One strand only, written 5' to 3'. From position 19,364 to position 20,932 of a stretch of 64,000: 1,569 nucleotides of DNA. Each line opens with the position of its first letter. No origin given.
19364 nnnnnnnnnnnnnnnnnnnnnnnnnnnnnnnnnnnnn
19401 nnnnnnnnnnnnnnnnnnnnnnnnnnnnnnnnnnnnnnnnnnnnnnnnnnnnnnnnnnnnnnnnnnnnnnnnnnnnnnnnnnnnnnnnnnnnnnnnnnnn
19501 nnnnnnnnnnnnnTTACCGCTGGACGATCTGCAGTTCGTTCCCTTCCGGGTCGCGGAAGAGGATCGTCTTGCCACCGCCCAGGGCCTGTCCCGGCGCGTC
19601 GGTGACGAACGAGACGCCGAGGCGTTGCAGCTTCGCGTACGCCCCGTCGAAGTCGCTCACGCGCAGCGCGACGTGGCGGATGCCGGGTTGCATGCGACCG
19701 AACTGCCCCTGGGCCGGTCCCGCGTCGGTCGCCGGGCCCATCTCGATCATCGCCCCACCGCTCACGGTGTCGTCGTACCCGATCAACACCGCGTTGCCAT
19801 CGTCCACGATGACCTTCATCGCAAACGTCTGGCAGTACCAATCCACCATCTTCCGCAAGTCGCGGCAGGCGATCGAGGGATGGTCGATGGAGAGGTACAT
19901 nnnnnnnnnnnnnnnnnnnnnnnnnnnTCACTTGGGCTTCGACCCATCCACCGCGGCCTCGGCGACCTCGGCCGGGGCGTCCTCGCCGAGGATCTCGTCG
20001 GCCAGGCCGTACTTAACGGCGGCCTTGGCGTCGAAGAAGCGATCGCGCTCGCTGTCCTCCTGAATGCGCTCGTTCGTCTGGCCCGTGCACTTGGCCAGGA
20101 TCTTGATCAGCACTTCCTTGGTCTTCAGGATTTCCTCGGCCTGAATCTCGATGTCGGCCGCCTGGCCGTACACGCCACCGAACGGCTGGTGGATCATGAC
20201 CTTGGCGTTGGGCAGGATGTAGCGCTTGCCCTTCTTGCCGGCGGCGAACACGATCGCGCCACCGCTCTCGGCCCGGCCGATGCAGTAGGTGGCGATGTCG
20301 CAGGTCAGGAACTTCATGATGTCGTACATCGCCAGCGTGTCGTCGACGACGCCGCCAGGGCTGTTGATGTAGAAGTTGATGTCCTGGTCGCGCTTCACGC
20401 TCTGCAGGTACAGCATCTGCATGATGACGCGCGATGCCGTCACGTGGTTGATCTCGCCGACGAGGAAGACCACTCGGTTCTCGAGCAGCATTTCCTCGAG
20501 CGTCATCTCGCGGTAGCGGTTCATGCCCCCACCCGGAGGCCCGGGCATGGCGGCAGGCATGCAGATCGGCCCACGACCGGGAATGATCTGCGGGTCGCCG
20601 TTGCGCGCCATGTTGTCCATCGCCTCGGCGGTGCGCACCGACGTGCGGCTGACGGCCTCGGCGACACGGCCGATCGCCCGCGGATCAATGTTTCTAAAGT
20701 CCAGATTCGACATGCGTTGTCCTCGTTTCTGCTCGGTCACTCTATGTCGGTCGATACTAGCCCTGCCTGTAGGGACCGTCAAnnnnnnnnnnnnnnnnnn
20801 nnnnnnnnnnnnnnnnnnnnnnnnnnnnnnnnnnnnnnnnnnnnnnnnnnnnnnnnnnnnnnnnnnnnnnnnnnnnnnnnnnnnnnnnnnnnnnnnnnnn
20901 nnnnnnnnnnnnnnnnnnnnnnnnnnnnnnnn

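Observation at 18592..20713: Four-gene operon clpP2 - VOC/glyoxalase - 86-aa protein - clpP1 with overlapping stop/start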

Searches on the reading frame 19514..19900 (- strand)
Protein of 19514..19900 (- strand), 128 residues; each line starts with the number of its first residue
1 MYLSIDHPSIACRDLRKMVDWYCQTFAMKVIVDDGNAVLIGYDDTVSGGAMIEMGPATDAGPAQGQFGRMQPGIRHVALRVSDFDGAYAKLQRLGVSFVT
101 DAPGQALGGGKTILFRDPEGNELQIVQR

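Call 4: search_protein_families(library=pfam, proteins=[window:19514-19900:-], max_evalue=0.1)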
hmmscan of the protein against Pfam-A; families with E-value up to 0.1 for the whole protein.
window:19514-19900:- (128 aa): 4 families
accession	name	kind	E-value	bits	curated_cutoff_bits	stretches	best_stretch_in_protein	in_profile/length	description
PF00903.31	Glyoxalase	-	1.4e-18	67.8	20.6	1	5-125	2-121/121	Glyoxalase/Bleomycin resistance protein/Dioxygenase superfamily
PF13669.12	Glyoxalase_4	-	8.1e-07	29.7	27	1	6-113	1-107/109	Glyoxalase/Bleomycin resistance protein/Dioxygenase superfamily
PF18029.7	Glyoxalase_6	-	1.5e-06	29.3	23.6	1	10-126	4-106/106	Glyoxalase-like domain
PF13468.12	Glyoxalase_3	-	0.0014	19.2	25.1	1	5-100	1-104/176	Glyoxalase-like domain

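Call 6: search_protein_families(library=ncbifam, proteins=[window:19514-19900:-], max_evalue=0.1)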
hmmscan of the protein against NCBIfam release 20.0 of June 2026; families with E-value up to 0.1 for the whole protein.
window:19514-19900:- (128 aa): 15 families
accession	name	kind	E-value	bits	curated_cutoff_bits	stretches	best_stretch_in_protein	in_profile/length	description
TIGR03081.1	metmalonyl_epim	equivalog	6.2e-08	33.3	114.95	1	5-119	2-118/129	methylmalonyl-CoA epimerase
NF050075.1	SMU1112c_YaeR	equivalog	4.4e-07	30.2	140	1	4-125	3-123/125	SMU1112c/YaeR family gloxylase I-like metalloprotein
NF000125.1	498180014_fosA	hypoth_equivalog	8.6e-05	22.7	250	1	71-125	62-116/129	Fos family putative thiol transferase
TIGR00068.2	glyox_I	equivalog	0.0001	22.2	120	1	72-127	85-139/143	lactoylglutathione lyase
TIGR03211.1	catechol_2_3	equivalog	0.00017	21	320.2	1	71-126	58-116/303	catechol 2,3-dioxygenase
NF038306.1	fosM_gen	equivalog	0.0042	17.5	255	0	76-123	65-113/137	FosM family fosfomycin resistance protein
TIGR01263.1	4HPPD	equivalog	0.0051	16.3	277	0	72-103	237-267/353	4-hydroxyphenylpyruvate dioxygenase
NF000496.2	Fos_GSH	equivalog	0.017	15.2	180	0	2-125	2-114/136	fosfomycin resistance glutathione transferase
NF007629.0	PRK10291.1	equivalog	0.02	14.8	246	1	7-126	5-124/135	lactoylglutathione lyase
TIGR02295.1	HpaD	equivalog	0.022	13.9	321.4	0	71-124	58-114/298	3,4-dihydroxyphenylacetate 2,3-dioxygenase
NF000467.1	FosG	exception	0.034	14.1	240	0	75-124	61-108/132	FosG family fosfomycin resistance glutathione transferase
NF000494.1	FosF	exception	0.037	14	280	0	2-37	2-38/132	fosfomycin resistance glutathione transferase FosF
NF000222.1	FosX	equivalog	0.052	13.9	170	0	73-120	62-110/127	FosX/FosE/FosI family fosfomycin resistance hydrolase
NF000074.1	299782349_fosC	exception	0.085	13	250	0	3-39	3-39/132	FosC2 family fosfomycin resistance glutathione transferase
NF003152.0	PRK04101.1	equivalog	0.092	13.1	171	0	76-124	66-115/139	metallothiol transferase FosB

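Call 24: find_related_loci(query=A2, collection=metagenome_contigs, flank=2500)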
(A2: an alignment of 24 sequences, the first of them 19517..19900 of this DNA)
Query A2 (128 aa) in metagenome_contigs; peptide patterns used: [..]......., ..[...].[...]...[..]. (x = any residue, [..] = any of these).
600 stretches matched a pattern (row limit reached: there are more); 172 encode a relative of the query (tblastn E <= 1e-3); the best 80 are kept; 80 distinct loci.
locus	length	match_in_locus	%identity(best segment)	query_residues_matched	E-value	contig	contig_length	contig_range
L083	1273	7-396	63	1-128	8e-57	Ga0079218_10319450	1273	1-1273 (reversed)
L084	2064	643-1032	64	1-128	3e-55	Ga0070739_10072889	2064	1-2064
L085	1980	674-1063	64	1-128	4e-55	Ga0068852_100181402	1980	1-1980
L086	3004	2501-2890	64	1-128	3e-54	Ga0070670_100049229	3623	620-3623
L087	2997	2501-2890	63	1-128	2e-53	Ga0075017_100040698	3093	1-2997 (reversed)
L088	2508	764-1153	62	1-128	6e-53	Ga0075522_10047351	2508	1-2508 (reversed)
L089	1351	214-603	63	1-128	3e-55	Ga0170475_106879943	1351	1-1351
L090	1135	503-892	63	1-128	2e-55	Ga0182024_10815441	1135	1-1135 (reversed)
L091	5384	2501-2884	64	3-128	2e-52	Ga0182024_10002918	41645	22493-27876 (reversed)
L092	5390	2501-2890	61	1-128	2e-51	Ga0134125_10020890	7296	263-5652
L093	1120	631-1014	61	3-128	7e-54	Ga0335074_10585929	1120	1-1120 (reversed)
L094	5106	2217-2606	59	1-128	2e-50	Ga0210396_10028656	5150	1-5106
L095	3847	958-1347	60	1-128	5e-50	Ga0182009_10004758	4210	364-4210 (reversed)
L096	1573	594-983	58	1-128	3e-51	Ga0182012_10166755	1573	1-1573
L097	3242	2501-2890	58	1-128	7e-50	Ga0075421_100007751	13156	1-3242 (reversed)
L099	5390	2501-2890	58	1-128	7e-50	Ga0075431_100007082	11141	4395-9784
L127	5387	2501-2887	52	2-128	1e-41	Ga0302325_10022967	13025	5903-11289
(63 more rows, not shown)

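Call 42: search_solved_structures(query=A2, max_evalue=0.001, show_alignments=2)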
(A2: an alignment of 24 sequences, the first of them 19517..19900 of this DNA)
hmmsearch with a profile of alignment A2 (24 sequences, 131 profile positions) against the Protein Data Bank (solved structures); distinct sequences matched with E-value up to 0.001: 46.
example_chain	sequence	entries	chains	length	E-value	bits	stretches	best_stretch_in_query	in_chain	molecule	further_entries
6bu2_A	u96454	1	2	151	1.1e-12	51.2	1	2-111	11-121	Glyoxalase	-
1jc4_A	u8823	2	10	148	2e-11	47.2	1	1-118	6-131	Methylmalonyl-CoA epimerase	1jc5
6bnz_A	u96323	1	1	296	3.2e-11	46.6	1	11-130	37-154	Lactoylglutathione lyase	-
6bnn_A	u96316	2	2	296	1.7e-10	44.2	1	11-130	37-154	Lactoylglutathione lyase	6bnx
5d7z_A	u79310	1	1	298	3.4e-10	43.3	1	11-130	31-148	Lactoylglutathione lyase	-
3l7t_A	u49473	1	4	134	1.1e-09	41.6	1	4-125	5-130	Putative uncharacterized protein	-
1f9z_A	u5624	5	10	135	1.6e-09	41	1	7-129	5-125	GLYOXALASE I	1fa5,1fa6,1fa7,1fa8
6xbv_A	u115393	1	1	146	1.1e-08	38.4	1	3-115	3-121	Methylmalonyl-CoA epimerase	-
6xbs_A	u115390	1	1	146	1.2e-08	38.3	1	3-114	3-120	Methylmalonyl-CoA epimerase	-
6xbr_A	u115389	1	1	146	1.3e-08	38.1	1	3-114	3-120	Methylmalonyl-CoA epimerase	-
6wf6_A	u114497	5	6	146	1.5e-08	38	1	3-114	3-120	Methylmalonyl-CoA epimerase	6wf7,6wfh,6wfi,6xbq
2p25_A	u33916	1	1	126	1.5e-08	37.9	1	2-125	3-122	Glyoxalase family protein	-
2r5v_A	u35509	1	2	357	1.6e-08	37.8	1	3-107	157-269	PCZA361.1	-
4hc5_A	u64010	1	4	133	1.6e-08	37.8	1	5-129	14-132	Glyoxalase/bleomycin resistance protein/dioxygenase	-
6xbt_A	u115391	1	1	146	1.6e-08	37.8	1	3-114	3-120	Methylmalonyl-CoA epimerase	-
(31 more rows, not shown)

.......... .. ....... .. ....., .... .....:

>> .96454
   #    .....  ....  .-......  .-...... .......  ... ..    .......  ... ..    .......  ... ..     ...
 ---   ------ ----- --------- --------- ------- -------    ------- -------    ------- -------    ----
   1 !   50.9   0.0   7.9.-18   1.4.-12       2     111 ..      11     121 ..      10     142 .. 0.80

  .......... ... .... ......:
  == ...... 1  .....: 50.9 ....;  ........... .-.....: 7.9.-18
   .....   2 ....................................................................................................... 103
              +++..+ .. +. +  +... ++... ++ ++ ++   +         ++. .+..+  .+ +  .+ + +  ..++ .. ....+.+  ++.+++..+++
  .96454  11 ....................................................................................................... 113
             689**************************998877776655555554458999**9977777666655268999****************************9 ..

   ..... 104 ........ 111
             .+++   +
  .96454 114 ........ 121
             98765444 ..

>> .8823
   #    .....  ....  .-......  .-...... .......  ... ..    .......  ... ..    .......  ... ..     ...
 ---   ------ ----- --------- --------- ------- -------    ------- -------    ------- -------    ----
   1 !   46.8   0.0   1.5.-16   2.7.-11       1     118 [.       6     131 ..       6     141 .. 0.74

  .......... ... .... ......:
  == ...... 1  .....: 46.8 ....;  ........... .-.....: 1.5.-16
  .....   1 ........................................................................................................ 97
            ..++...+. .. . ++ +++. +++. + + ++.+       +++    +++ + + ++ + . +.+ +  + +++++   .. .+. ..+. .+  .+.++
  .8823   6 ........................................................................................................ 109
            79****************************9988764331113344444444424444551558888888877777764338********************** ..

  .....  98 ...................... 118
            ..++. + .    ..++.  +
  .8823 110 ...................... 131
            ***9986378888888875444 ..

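Call 67: search_protein_families(library=pfam, proteins=[L099:2953-4149:+, L127:3088-3525:+], max_evalue=0.1)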
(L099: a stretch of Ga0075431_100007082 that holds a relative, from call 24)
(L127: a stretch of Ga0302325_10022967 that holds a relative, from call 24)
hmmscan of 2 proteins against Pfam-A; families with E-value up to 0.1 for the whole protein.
L099:2953-4149:+ (398 aa): 0 families

L127:3088-3525:+ (145 aa): 2 families
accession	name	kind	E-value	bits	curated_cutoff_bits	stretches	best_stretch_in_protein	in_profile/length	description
PF13366.12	PDDEXK_3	-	5.9e-38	130.3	22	1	28-143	3-117/117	PD-(D/E)XK nuclease superfamily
PF17211.8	VHL_C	-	0.026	14.7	22.4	1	58-77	1-20/49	VHL box domain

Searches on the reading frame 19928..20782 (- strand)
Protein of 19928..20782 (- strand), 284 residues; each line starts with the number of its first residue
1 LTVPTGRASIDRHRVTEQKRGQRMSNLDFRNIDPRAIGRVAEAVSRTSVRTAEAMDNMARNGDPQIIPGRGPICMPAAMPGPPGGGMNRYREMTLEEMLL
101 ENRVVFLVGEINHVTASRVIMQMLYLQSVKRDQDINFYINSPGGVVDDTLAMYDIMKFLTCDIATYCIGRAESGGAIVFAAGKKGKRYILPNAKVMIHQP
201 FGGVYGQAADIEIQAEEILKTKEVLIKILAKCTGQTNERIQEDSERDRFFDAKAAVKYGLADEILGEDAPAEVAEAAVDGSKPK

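Call 4: search_protein_families(library=pfam, proteins=[window:19928-20782:-], max_evalue=0.1)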
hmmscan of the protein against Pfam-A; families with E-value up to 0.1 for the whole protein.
window:19928-20782:- (284 aa): 3 families
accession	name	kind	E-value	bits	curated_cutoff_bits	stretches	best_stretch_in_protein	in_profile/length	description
PF00574.28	CLP_protease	-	1.4e-66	224.3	20.2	1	92-266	6-180/182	Clp protease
PF25145.1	NfeD1b_N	-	0.018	15.1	40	1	133-195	32-92/189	NfeD1b, N-terminal domain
PF01343.23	Peptidase_S49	-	0.093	13.1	24.9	0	214-276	88-149/154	Peptidase family S49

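Call 6: search_protein_families(library=ncbifam, proteins=[window:19928-20782:-], max_evalue=0.1)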
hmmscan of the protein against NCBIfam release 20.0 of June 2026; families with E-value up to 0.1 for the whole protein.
window:19928-20782:- (284 aa): 11 families
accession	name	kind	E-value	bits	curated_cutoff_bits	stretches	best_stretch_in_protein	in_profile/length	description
NF001368.0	PRK00277.1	subfamily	1.9e-70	236.8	249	1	93-268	23-198/203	ATP-dependent Clp protease proteolytic subunit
NF009205.0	PRK12553.1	subfamily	9.4e-66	221.4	228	1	90-266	25-203/211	ATP-dependent Clp protease proteolytic subunit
TIGR00493.1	clpP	equivalog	7.2e-63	211.8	308.6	1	95-265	20-190/192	ATP-dependent Clp endopeptidase proteolytic subunit ClpP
NF011091.0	PRK14514.1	equivalog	3e-52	177.4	361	1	98-266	50-218/221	ATP-dependent Clp endopeptidase proteolytic subunit ClpP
NF009203.0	PRK12551.1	equivalog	8.3e-52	175.7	359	1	94-267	17-190/196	ATP-dependent Clp protease proteolytic subunit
NF011090.0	PRK14513.1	equivalog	2.4e-46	158.1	347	1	95-268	20-193/201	ATP-dependent Clp protease proteolytic subunit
NF011089.0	PRK14512.1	equivalog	4.6e-43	147.3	251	1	95-265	21-191/200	ATP-dependent Clp protease proteolytic subunit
NF009204.0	PRK12552.1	equivalog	5.9e-41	140.3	263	1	95-269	23-216/225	ATP-dependent Clp protease proteolytic subunit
NF045540.1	scaf_prot_MCP1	exception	6.2e-26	91.3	475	1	113-268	14-164/652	ClpP-like prohead protease/major capsid protein fusion protein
NF045542.1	Clp_rel_HeadMat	equivalog_domain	2.9e-25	89.1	120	1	106-264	4-165/165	head maturation protease, ClpP-related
TIGR00706.1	SppA_dom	equivalog_domain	0.00046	19.9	155.45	1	109-183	9-85/208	signal peptide peptidase SppA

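Call 10: find_related_loci(query=window:19928-20713:-, collection=genome_contigs, flank=5000)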
Query window:19928-20713:- (261 aa) in genome_contigs; peptide patterns used: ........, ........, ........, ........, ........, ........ (x = any residue, [..] = any of these).
448 stretches matched a pattern; 376 encode a relative of the query (tblastn E <= 1e-3); the best 80 are kept; 80 distinct loci.
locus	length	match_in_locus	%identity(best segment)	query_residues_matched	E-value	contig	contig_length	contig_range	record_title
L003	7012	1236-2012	87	1-261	6e-154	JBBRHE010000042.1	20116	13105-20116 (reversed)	MAG: Tepidisphaerales bacterium isolate Co_metawrap_2688 Cmw_2688_k141_22187839_length_20116_cov_9.0000, whole genome sh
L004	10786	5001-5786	80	1-261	4e-141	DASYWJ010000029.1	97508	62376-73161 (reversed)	MAG TPA_asm: Tepidisphaeraceae bacterium isolate SMAG_U6278 k141_40330, whole genome shotgun sequence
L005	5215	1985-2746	77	1-261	1e-133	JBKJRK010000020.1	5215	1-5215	MAG: Tepidisphaeraceae bacterium isolate ant_bin.532 k117_2162117, whole genome shotgun sequence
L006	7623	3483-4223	76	1-261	6e-133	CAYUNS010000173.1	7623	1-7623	MAG TPA_asm: uncultured Tepidisphaeraceae bacterium isolate SRP344714_co1_366 genome assembly, contig: NODE_16865_length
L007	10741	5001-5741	79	1-250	1e-130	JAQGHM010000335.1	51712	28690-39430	MAG: Phycisphaerales bacterium isolate RYN_433 scaffold_2295352, whole genome shotgun sequence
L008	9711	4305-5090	74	1-261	3e-130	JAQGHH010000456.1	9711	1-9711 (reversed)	MAG: Phycisphaerales bacterium isolate RYN_428 scaffold_42641, whole genome shotgun sequence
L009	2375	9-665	84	43-261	2e-136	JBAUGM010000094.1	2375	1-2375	MAG: Tepidisphaeraceae bacterium isolate MFD04987_ilm_asm_bin10 k127_4019, whole genome shotgun sequence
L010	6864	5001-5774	78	1-261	1e-128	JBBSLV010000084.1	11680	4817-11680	MAG: Tepidisphaerales bacterium isolate LS5_sbin.11 LS5_sbin.11_K_377077_L_11680_cov_12.0282, whole genome shotgun seque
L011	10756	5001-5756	75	1-261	6e-128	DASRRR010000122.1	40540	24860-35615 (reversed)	MAG TPA_asm: Tepidisphaeraceae bacterium isolate SMAG_U4988 k141_1994971, whole genome shotgun sequence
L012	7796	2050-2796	75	1-261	7e-127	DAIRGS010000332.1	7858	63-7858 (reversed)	MAG TPA_asm: Tepidisphaeraceae bacterium isolate CTOTU41345 NODE_8146_length_7858_cov_4.918749, whole genome shotgun seq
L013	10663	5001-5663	82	41-261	1e-126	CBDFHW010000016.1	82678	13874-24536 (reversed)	MAG: Tepidisphaeraceae bacterium isolate 593f6293-95b6-4809-90fd-c5ed3beac261 genome assembly, contig: contig_16, whole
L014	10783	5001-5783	75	1-261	1e-126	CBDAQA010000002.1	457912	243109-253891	MAG: Tepidisphaeraceae bacterium isolate 1353d618-0544-4452-b543-d2f7128d8099 genome assembly, contig: contig_2, whole g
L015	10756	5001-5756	73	1-261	2e-126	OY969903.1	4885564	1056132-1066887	MAG: uncultured Phycisphaerales bacterium isolate MFD01213.bin.c.1 genome assembly, chromosome: 1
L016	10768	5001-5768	73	1-261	2e-126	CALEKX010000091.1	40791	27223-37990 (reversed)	MAG TPA_asm: uncultured Phycisphaerales bacterium isolate SRR5251193_bin.28_CONCOCT_v1.1_MAG genome assembly, contig: ER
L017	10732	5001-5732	75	4-259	3e-125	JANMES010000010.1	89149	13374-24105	MAG: Phycisphaerae bacterium isolate OTE_70b_metabat_61 OTE_70b_k141_4133019, whole genome shotgun sequence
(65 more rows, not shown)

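Call 40: search_solved_structures(query=window:19928-20713:-, max_evalue=1e-30)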
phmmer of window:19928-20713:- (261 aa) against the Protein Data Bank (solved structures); distinct sequences matched with E-value up to 1e-30: 104 (the best 60 are shown).
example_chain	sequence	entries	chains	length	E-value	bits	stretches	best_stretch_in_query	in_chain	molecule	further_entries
6x60_A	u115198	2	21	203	9.5e-54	185.6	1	68-244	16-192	ATP-dependent Clp protease proteolytic subunit 2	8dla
6ppe_A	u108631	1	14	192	2.1e-52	181.2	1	69-242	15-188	ATP-dependent Clp protease proteolytic subunit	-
1tyf_A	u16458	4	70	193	2.2e-52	181.2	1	69-242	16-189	CLP PEPTIDASE | ATP-dependent Clp protease proteolytic subunit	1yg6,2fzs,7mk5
1yg8_A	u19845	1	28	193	2.2e-52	181.2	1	69-242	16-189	ATP-dependent Clp protease proteolytic subunit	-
7uiv_H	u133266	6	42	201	2.2e-52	181.2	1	69-242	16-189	ATP-dependent Clp protease proteolytic subunit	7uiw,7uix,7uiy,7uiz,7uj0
6uqe_G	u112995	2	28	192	2.2e-52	181.1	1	69-242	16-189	ATP-dependent Clp protease proteolytic subunit | ATP-dependent Clp endopeptidase proteolytic subunit ClpP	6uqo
6wr2_h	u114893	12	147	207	2.4e-52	181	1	69-243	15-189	ATP-dependent Clp protease proteolytic subunit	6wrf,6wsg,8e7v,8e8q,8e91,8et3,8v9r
3mt6_R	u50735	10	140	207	2.6e-52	180.9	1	69-242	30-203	ATP-dependent Clp protease proteolytic subunit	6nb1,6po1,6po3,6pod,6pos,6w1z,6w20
6mx2_A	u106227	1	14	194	4.8e-52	180.1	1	71-242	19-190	ATP-dependent Clp protease proteolytic subunit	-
3hln_A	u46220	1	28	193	7.8e-52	179.4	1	69-242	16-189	ATP-dependent Clp protease proteolytic subunit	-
6hwm_A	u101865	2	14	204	5.9e-51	176.5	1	72-245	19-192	ATP-dependent Clp protease proteolytic subunit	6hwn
3p2l_A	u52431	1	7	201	9e-51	175.9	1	69-242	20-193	ATP-dependent Clp protease proteolytic subunit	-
5g1q_A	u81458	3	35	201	9.1e-51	175.9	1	69-242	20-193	CLP PROTEASE PROTEOLYTIC SUBUNIT P | ATP-DEPENDENT CLP PROTEASE PROTEOLYTIC SUBUNIT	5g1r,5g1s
8r05_A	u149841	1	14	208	1.4e-50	175.2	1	71-242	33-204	ATP-dependent Clp protease proteolytic subunit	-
2zl0_A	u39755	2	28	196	3e-50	174.2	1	71-244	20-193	ATP-dependent Clp protease proteolytic subunit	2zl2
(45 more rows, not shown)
